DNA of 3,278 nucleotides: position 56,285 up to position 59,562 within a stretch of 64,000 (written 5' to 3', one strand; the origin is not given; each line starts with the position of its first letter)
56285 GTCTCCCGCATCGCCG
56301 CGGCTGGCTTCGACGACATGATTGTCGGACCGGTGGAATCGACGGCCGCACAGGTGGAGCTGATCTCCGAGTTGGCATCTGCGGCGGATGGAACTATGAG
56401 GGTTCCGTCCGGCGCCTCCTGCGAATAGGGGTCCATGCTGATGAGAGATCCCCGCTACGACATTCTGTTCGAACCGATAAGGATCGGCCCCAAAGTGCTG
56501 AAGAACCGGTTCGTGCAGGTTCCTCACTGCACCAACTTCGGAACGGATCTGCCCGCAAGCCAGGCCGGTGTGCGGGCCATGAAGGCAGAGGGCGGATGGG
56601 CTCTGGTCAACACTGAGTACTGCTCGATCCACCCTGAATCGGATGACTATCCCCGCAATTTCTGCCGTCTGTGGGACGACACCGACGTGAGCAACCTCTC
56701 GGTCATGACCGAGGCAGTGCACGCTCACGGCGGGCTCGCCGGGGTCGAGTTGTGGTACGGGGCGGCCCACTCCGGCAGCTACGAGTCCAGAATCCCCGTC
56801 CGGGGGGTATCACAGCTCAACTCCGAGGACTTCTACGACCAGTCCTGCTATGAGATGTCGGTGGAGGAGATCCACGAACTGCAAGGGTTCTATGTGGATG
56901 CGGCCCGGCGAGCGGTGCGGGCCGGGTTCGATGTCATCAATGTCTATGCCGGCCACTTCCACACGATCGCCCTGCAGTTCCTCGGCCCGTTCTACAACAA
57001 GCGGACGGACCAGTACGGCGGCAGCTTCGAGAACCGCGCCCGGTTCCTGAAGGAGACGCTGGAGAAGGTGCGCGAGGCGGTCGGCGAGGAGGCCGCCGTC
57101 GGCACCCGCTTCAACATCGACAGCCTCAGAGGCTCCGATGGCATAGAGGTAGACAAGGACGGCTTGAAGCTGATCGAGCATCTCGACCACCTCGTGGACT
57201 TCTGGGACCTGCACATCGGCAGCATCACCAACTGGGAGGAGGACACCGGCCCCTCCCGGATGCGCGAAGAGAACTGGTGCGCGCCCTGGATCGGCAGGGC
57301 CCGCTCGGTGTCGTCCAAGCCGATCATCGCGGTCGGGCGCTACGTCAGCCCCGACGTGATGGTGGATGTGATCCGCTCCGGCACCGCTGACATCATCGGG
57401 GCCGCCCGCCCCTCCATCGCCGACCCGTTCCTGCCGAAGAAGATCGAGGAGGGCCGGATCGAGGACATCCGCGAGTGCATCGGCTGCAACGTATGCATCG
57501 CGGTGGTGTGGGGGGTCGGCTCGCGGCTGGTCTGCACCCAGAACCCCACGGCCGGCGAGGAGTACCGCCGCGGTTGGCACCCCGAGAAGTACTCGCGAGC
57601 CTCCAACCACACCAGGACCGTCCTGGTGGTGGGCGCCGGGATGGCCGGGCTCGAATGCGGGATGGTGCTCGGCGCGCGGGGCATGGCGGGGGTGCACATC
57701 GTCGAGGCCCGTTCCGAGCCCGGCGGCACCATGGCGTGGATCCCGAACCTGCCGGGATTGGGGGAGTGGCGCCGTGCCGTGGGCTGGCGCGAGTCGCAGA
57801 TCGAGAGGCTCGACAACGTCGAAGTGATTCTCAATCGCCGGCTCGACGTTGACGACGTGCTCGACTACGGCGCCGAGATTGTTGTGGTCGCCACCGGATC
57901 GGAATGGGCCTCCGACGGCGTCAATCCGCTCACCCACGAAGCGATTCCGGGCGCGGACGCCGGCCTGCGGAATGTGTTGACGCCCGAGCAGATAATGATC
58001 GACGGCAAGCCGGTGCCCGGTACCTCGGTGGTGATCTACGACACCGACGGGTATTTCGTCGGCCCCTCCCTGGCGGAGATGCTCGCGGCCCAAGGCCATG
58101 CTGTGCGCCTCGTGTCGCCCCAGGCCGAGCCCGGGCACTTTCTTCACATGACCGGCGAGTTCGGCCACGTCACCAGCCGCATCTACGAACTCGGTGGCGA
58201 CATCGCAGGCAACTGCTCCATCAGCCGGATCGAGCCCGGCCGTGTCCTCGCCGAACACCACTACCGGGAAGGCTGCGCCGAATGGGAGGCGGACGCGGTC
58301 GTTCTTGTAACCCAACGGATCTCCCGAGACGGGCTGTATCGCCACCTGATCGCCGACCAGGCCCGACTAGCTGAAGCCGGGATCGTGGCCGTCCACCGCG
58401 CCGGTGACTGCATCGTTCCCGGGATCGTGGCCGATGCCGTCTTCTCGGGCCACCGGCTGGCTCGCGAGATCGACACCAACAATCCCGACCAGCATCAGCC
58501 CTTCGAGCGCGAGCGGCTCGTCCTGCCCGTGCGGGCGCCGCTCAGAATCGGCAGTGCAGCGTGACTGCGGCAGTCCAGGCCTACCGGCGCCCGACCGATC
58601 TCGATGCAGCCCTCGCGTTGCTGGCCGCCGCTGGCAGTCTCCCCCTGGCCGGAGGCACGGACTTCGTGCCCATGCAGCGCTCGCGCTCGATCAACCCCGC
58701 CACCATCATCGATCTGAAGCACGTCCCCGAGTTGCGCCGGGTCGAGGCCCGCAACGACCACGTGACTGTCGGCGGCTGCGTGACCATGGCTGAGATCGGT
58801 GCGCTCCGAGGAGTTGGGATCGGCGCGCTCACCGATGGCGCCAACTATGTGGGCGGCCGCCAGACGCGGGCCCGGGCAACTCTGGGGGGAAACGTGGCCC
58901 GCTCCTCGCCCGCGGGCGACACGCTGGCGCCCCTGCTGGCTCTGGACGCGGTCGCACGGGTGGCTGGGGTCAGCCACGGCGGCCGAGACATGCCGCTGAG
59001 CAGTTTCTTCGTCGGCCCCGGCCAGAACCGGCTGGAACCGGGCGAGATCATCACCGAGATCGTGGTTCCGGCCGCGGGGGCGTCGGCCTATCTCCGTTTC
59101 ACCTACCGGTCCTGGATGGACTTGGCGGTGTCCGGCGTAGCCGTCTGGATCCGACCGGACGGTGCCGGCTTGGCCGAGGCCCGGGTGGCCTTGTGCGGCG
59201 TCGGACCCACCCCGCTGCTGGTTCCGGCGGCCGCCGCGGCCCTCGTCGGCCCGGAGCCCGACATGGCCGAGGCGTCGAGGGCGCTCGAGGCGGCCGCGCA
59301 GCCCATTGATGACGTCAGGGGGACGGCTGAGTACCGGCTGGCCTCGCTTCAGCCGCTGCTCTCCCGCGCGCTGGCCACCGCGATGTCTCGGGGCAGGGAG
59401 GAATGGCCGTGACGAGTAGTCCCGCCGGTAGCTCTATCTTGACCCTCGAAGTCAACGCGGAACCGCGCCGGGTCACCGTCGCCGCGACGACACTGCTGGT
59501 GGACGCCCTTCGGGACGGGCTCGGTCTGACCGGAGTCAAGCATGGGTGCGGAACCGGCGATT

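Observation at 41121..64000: Two divergent long operons, each with a TMADH-family flavoprotein followed by an FAD/2Fe-2S/Mo hydroxylase, and no regulator gene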

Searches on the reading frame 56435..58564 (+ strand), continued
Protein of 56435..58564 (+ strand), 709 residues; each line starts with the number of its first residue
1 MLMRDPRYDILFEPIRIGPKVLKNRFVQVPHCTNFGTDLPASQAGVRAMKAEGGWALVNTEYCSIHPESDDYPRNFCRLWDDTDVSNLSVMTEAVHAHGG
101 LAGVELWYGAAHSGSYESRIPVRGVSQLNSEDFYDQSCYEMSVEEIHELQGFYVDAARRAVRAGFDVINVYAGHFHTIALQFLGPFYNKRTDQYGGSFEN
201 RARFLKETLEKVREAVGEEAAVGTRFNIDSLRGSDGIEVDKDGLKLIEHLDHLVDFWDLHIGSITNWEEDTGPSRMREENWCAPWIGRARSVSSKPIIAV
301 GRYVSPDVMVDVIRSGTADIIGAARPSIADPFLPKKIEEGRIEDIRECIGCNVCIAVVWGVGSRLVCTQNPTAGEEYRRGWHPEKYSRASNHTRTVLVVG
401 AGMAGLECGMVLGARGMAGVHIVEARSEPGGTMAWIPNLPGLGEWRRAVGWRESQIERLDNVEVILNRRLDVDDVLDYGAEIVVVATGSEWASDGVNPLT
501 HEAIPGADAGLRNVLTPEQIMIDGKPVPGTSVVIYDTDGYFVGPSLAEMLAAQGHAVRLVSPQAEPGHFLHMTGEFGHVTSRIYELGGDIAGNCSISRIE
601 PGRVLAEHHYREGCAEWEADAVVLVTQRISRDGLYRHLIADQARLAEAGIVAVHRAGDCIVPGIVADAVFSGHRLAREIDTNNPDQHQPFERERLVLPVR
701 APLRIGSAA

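Call 27: find_encoding_contigs(protein=P0125, flank=10000, max_places=2)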
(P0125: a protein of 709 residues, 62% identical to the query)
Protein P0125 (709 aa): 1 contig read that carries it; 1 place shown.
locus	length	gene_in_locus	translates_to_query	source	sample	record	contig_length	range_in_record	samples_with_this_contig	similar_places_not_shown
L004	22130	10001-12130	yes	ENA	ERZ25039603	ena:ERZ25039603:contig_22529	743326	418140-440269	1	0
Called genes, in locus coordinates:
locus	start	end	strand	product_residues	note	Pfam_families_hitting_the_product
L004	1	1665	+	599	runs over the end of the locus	PF02538:Hydantoinase_B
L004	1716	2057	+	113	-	PF02627:CMD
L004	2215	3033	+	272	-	PF09339:HTH_IclR, PF25213:HVO_A0261_N (faint), PF01614:IclR_C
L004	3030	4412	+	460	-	PF00202:Aminotran_3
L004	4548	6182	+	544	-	PF00496:SBP_bac_5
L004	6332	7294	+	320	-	PF19300:BPD_transp_1_N, PF00528:BPD_transp_1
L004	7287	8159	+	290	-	PF12911:OppC_N (weak), PF00528:BPD_transp_1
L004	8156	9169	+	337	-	PF00005:ABC_tran, PF13304:AAA_21 (weak), PF08352:oligo_HPY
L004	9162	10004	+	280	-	PF00005:ABC_tran, PF02463:SMC_N (weak), PF13401:AAA_22 (faint), PF08352:oligo_HPY (weak)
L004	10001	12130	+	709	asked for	PF00724:Oxidored_FMN, PF13450:NAD_binding_8 (faint), PF07992:Pyr_redox_2 (faint), PF22620:OYE-like_second_a-b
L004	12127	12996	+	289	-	PF00941:FAD_binding_5, PF03450:CO_deh_flav_C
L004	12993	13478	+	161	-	PF00111:Fer2, PF01799:Fer2_2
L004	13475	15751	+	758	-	PF01315:Ald_Xan_dh_C, PF02738:MoCoBD_1, PF20256:MoCoBD_2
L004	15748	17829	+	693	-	PF05378:Hydant_A_N, PF01968:Hydantoinase_A, PF19278:Hydant_A_C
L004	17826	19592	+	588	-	PF02538:Hydantoinase_B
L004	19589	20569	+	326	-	PF00676:E1_dh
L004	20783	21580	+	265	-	PF02779:Transket_pyr, PF02780:Transketolase_C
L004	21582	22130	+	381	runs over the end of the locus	PF00364:Biotin_lipoyl, PF00198:2-oxoacid_dh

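Call 28: find_encoding_contigs(protein=P0127, flank=10000, max_places=2)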
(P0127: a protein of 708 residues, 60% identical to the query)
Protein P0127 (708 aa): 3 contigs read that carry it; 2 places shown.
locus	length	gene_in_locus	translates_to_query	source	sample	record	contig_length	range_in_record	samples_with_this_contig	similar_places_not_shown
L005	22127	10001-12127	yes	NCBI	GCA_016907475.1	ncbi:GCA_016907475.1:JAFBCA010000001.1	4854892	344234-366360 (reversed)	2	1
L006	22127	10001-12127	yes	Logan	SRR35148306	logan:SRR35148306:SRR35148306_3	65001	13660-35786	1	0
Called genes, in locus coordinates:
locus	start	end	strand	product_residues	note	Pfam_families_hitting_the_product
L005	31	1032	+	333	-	PF13407:Peripla_BP_4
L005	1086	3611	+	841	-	PF00005:ABC_tran, PF13304:AAA_21 (faint), PF00005:ABC_tran, PF02653:BPD_transp_2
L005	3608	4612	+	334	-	PF02653:BPD_transp_2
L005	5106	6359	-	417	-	PF07969:Amidohydro_3 (weak), PF01979:Amidohydro_1, PF07969:Amidohydro_3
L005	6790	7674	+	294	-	PF00296:Bac_luciferase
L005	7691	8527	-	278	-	PF09339:HTH_IclR (weak), PF01614:IclR_C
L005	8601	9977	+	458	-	PF00202:Aminotran_3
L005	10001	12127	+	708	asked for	PF00724:Oxidored_FMN, PF00070:Pyr_redox (faint), PF07992:Pyr_redox_2, PF22620:OYE-like_second_a-b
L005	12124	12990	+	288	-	PF00941:FAD_binding_5, PF03450:CO_deh_flav_C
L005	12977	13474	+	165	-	PF00111:Fer2 (weak), PF01799:Fer2_2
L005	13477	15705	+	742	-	PF01315:Ald_Xan_dh_C, PF02738:MoCoBD_1, PF20256:MoCoBD_2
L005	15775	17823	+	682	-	PF01869:BcrAD_BadFG (weak), PF05378:Hydant_A_N, PF01968:Hydantoinase_A, PF19278:Hydant_A_C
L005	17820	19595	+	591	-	PF02538:Hydantoinase_B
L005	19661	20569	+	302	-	PF00676:E1_dh, PF13292:DXP_synthase_N, PF02775:TPP_enzyme_C (faint)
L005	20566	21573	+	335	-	PF02779:Transket_pyr, PF02780:Transketolase_C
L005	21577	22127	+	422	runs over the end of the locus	PF00364:Biotin_lipoyl, PF00198:2-oxoacid_dh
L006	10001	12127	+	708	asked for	PF00724:Oxidored_FMN, PF00070:Pyr_redox (faint), PF07992:Pyr_redox_2, PF22620:OYE-like_second_a-b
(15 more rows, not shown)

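Call 32: search_protein_families(library=ncbifam, proteins=[window:56435-58564:+], max_evalue=0.00001)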
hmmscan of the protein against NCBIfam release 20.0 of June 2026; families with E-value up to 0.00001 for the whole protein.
window:56435-58564:+ (709 aa): 9 families
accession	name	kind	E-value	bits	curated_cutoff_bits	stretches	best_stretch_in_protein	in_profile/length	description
TIGR03997.1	mycofact_OYE_2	equivalog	2.7e-114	382.9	793.15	1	11-679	2-645/645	mycofactocin system FadH/OYE family oxidoreductase 2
NF041087.1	bile_acid_BaiCD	equivalog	1.4e-76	258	825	1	8-679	1-642/642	bile acid Fe-S flavoenzyme BaiCD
NF045599.1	bili_reduct_long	exception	3.2e-62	210.7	750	1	11-679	1-641/641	bilirubin reductase, long form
TIGR03996.1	mycofact_OYE_1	hypoth_equivalog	3.2e-50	171.3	627.9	1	13-674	4-631/633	mycofactocin system FadH/OYE family oxidoreductase 1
NF045592.1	bili_reduct_N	equivalog_domain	1e-40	140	425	1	11-355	2-349/363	bilirubin reductase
NF010047.0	PRK13523.1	equivalog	1.1e-29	103.5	431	1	11-341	5-324/339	NADPH dehydrogenase NamA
NF006101.0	PRK08255.1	equivalog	1.7e-28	99.2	1078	1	10-331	398-724/768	bifunctional salicylyl-CoA 5-hydroxylase/oxidoreductase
NF007899.0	PRK10605.1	subfamily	5.2e-21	75.3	403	1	10-338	5-338/365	N-ethylmaleimide reductase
NF009410.0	PRK12771.1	subfamily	5.1e-06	25.4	516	0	379-464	126-203/566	NAD(P)-binding protein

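Call 34: find_related_loci(query=A1, collection=genome_contigs, flank=10000)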
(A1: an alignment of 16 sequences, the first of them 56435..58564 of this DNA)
Query A1 (709 aa) in genome_contigs; peptide patterns used: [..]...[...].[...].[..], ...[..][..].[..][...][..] (x = any residue, [..] = any of these).
600 stretches matched a pattern (row limit reached: there are more); 594 encode a relative of the query (tblastn E <= 1e-3); the best 80 are kept; 80 distinct loci.
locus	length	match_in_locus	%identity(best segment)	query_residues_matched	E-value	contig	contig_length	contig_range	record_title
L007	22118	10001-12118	94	3-708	0e+0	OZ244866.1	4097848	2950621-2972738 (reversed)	MAG: Candidatus Aldehydirespirator sp. isolate 5d9a7b39-b96f-476b-9b06-807c01473320 genome assembly, chromosome: 1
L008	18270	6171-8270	55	2-697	0e+0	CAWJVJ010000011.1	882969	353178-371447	MAG: uncultured Solirubrobacterales bacterium isolate MFD00964.bin.1.13 genome assembly, contig: contig_33047, whole gen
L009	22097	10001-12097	55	4-697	0e+0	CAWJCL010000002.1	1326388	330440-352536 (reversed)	MAG: uncultured Actinomycetes bacterium isolate MFD04944.bin.1.73 genome assembly, contig: contig_53365, whole genome sh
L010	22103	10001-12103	54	1-697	0e+0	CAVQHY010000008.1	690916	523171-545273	MAG: uncultured Actinomycetes bacterium isolate MFD10007.bin.1.237 genome assembly, contig: contig_29858, whole genome s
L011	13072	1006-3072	54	4-697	0e+0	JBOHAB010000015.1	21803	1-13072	MAG: Gaiellaceae bacterium isolate SD8048_metabat2.bin.6 NODE_213_length_21803_cov_1.895599, whole genome shotgun sequen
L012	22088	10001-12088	52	2-694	0e+0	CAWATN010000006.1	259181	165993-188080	MAG: uncultured Thermoleophilia bacterium isolate MFD02134.bin.1.209 genome assembly, contig: contig_21928, whole genome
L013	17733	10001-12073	53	2-697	0e+0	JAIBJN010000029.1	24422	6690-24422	MAG: Actinomycetota bacterium isolate CR_Sed_300A_bin.97 scaffold_257, whole genome shotgun sequence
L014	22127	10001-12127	52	1-694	0e+0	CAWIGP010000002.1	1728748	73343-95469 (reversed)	MAG: uncultured Solirubrobacteraceae bacterium isolate MFD05454.bin.2.299 genome assembly, contig: contig_17256, whole g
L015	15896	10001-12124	52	2-694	0e+0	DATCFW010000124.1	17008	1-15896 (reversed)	MAG TPA_asm: Solirubrobacteraceae bacterium isolate SMAG_U7790 k141_253036, whole genome shotgun sequence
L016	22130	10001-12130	52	2-693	0e+0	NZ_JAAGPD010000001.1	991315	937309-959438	Paraburkholderia sp. Tr-20389 NODE_1_length_991445_cov_53.824762/0/0, whole genome shotgun sequence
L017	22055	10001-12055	53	6-696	0e+0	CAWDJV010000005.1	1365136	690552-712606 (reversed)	MAG: uncultured Actinomycetes bacterium isolate MFD04850.bin.1.280 genome assembly, contig: contig_43825, whole genome s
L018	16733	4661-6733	53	2-697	0e+0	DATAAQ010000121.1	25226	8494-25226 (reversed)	MAG TPA_asm: Gaiellaceae bacterium isolate SMAG_U6676 k141_4566829, whole genome shotgun sequence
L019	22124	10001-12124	52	2-694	0e+0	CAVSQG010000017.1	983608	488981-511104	MAG: uncultured Solirubrobacterales bacterium isolate MFD05841.bin.2.206 genome assembly, contig: contig_49518, whole ge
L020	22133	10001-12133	50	4-705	0e+0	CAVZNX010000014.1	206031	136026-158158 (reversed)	MAG: uncultured Chloroflexia bacterium isolate MFD02979.bin.2.70 genome assembly, contig: contig_39805, whole genome sho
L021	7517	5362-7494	51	1-693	0e+0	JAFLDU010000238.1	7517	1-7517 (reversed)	MAG: Zoogloea sp. isolate UWPOB_ZOOG1 gnl_X_ACGIDIBF_234, whole genome shotgun sequence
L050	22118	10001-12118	51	2-701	0e+0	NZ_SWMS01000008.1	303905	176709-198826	Prauserella endophytica strain CGMCC 4.7182 Scaffold8, whole genome shotgun sequence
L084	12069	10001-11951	52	2-659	0e+0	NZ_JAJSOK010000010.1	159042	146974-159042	Pseudonocardia kujensis strain KCTC 29062 NODE_10_length_159042_cov_18.316628, whole genome shotgun sequence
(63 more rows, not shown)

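Call 50: search_protein_families(library=pfam, proteins=[L050:884-4024:-, L050:4079-5401:-, L050:51-833:+, L050:12552-13163:-, L050:18737-19699:-, L050:20624-21673:-, L084:3965-4969:+, L084:6407-7324:+, L084:7321-8232:+, L084:8229-9413:+], max_evalue=0.00001)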
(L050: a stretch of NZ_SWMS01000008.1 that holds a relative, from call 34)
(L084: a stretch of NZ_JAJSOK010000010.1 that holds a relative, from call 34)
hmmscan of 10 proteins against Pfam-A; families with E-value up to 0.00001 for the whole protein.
L050:884-4024:- (1046 aa): 2 families
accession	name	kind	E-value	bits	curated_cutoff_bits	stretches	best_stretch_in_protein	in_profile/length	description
PF13191.12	AAA_16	-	1.8e-27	97.3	32.6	1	10-175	2-167/167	AAA ATPase domain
PF13401.12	AAA_22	-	7.8e-07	29.9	27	1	30-161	3-105/130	AAA domain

L050:4079-5401:- (440 aa): 3 families
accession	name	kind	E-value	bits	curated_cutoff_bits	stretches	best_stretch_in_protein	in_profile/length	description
PF01546.33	Peptidase_M20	-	5.3e-31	108.6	24.6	1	84-437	1-204/206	Peptidase family M20/M25/M40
PF07687.19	M20_dimer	-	2.3e-14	53.7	21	1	201-323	1-85/107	Peptidase dimerisation domain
PF04389.22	Peptidase_M28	-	1.2e-10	41.9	21.3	1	68-168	1-79/193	Peptidase family M28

L050:51-833:+ (260 aa): 2 families
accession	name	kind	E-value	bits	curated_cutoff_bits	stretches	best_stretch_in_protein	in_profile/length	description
PF01061.29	ABC2_membrane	-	1.8e-32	113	26.9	1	20-226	6-210/211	ABC-2 type transporter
PF12698.13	ABC2_membrane_3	-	6.2e-18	65.4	31.6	1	38-253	141-345/347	ABC-2 family transporter protein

L050:12552-13163:- (203 aa): 1 family
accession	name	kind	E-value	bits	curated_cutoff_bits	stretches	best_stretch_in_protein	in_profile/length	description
PF02126.24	PTE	-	7.8e-43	147.4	22.4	1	15-201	125-297/298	Phosphotriesterase family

L050:18737-19699:- (320 aa): 4 families
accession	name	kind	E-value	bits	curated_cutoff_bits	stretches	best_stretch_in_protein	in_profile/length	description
PF00583.31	Acetyltransf_1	-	2.9e-14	53.8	20.7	1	181-298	9-116/116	Acetyltransferase (GNAT) family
PF13508.13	Acetyltransf_7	-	1.4e-08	35.4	27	1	230-300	23-84/84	Acetyltransferase (GNAT) domain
PF13527.13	Acetyltransf_9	-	6.7e-07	29.8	25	1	176-299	13-125/127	Acetyltransferase (GNAT) domain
PF08445.16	FR47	-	7.6e-07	29.5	22.1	1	238-301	19-80/86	FR47-like protein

L050:20624-21673:- (349 aa): 1 family
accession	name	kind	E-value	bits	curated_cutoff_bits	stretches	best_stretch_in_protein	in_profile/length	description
PF01557.24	FAA_hydrolase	-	2.8e-52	178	23.9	1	122-328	7-213/214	Fumarylacetoacetate (FAA) hydrolase C-terminal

L084:3965-4969:+ (334 aa): 1 family
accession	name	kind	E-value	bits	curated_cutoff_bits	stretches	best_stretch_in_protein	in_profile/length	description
PF00296.26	Bac_luciferase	-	3.5e-67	227.4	27.9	1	6-305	12-314/314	Luciferase-like monooxygenase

L084:6407-7324:+ (305 aa): 4 families
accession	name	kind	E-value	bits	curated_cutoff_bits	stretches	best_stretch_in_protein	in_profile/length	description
PF00561.26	Abhydrolase_1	-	2.3e-20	73.7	25.8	1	62-161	2-103/245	alpha/beta hydrolase fold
PF12697.13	Abhydrolase_6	-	2.1e-19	71.5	26.3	1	63-288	1-216/217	Alpha/beta hydrolase family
PF12146.15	Hydrolase_4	-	1.7e-13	50.9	27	1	59-281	3-237/239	Serine aminopeptidase, S33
PF05448.18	AXE1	-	4.9e-07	29.2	21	0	229-256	254-281/321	Acetyl xylan esterase (AXE1)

L084:7321-8232:+ (303 aa): 1 family
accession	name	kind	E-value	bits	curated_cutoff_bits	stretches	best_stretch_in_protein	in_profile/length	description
PF06267.17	DUF1028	-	4.1e-70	236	26.2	1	2-196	1-193/193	Family of unknown function (DUF1028)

L084:8229-9413:+ (394 aa): 2 families
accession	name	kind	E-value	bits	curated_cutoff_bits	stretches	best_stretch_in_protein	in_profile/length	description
PF01546.33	Peptidase_M20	-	6.2e-35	121.4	24.6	1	86-388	1-203/206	Peptidase family M20/M25/M40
PF07687.19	M20_dimer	-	2.4e-18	66.5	21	1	190-293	1-102/107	Peptidase dimerisation domain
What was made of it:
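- Clade-A sister loci L050 and L084 replace HyuAB with M20 amidohydrolases and DUF1028, which again puts amide hydrolysis next to the pair (call 50).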

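Call 64: search_dna_similar(query=window:56435-58564:+, collection=plasmids, mode=protein, max_rows=15, max_evalue=1e-100)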
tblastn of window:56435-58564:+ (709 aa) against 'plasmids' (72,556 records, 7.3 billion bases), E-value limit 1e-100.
Records with a match: 219; places in all: 230; records where one place covers at least 80% of the query: 212.
Best place of each record, by identity: <60% 219.
By first word of the organism name: Ralstonia 117; Sinorhizobium 51; Leisingera 9; Shinella 7; Paracoccus 5; Rhizobium 4; Paraburkholderia 3; Parasedimentitalea 2; Sulfitobacter 2; Sphingobium 2; and 16 more.
By predicted mobility (MOB-suite, as given by PLSDB): mobilizable 104; non-mobilizable 60; conjugative 55.
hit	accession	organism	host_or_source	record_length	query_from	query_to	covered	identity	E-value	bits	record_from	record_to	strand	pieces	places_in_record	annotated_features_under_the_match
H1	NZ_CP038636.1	Cupriavidus oxalaticus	whole organism,sewage sludge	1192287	2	693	98%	52.4%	0e+0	694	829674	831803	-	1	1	none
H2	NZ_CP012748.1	Paraburkholderia caribensis MBA4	soil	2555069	1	693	98%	51.9%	0e+0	687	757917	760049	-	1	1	none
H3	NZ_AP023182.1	Paraburkholderia sp. PGU19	Physopelta gutta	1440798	2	693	98%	52.0%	0e+0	686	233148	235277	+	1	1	record has no annotation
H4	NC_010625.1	Paraburkholderia phymatum STM815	-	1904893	2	693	98%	51.8%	0e+0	683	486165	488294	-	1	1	record has no annotation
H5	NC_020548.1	Azoarcus sp. KH32C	-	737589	2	693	98%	50.3%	0e+0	679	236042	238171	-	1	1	FAD-dependent oxidoreductase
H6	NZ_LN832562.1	Paracoccus aminovorans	-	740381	4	693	97%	48.7%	0e+0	634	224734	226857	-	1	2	FAD-dependent oxidoreductase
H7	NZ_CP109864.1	Paracoccus aminovorans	bacteria,human fecal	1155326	4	693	97%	48.7%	0e+0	634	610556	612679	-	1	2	record has no annotation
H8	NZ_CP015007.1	Aminobacter aminovorans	cell culture,soil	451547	2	709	99%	47.7%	3e-168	619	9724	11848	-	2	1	FAD-dependent oxidoreductase | hypothetical protein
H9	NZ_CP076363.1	Gemmobacter fulvus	cell culture,Anabaena culture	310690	2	697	98%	48.2%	0e+0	617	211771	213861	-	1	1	FAD-dependent oxidoreductase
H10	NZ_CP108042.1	Rhodococcus sp. NBC_00297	-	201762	1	697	98%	46.7%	0e+0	602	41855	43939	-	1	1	FAD-dependent oxidoreductase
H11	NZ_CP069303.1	Shinella sp. PSBB067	monoisolate,Minnesota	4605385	2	694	98%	46.3%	0e+0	600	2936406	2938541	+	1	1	none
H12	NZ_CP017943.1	Phyllobacterium zundukense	Oxytropis triphylla,cell culture,root ...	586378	1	697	98%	42.9%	8e-159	515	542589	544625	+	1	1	FAD-dependent oxidoreductase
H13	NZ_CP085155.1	Pseudosulfitobacter sp. DSM 107133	cell culture,Seawater from the North ...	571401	3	693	97%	43.2%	1e-155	506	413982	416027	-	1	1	FAD-dependent oxidoreductase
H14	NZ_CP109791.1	Leisingera thetidis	-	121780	4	693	97%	43.2%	1e-167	541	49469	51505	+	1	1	FAD-dependent oxidoreductase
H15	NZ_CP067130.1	Paracoccus seriniphilus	cell culture,washing water of Bugula ...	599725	3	693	97%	42.9%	4e-157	511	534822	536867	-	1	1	FAD-dependent oxidoreductase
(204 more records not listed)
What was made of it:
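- Tried and rejected: There were no orthologues (call 64).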

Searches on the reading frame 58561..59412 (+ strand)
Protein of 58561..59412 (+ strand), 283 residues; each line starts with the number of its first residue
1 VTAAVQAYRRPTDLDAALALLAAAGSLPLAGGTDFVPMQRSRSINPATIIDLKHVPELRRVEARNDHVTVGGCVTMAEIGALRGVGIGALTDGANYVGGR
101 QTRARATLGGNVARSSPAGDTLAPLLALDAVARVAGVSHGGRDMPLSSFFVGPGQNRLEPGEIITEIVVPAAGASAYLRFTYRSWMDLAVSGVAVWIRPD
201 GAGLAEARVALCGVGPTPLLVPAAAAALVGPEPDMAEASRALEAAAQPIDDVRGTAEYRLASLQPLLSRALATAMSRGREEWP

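Call 7: search_protein_families(library=pfam, proteins=[window:58561-59412:+])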
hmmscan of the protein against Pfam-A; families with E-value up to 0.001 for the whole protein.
window:58561-59412:+ (283 aa): 2 families
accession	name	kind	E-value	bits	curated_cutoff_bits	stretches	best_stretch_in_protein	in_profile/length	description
PF00941.27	FAD_binding_5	-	2e-39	135.6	27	1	8-171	5-169/170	FAD binding domain in molybdopterin dehydrogenase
PF03450.22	CO_deh_flav_C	-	5.4e-15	55.8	25.5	1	181-273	6-101/102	CO dehydrogenase flavoprotein C-terminal domain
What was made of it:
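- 58561..59412 (+): Mo hydroxylase B, FAD subunit. FAD_binding_5 + CO_deh_flav_C (call 7).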
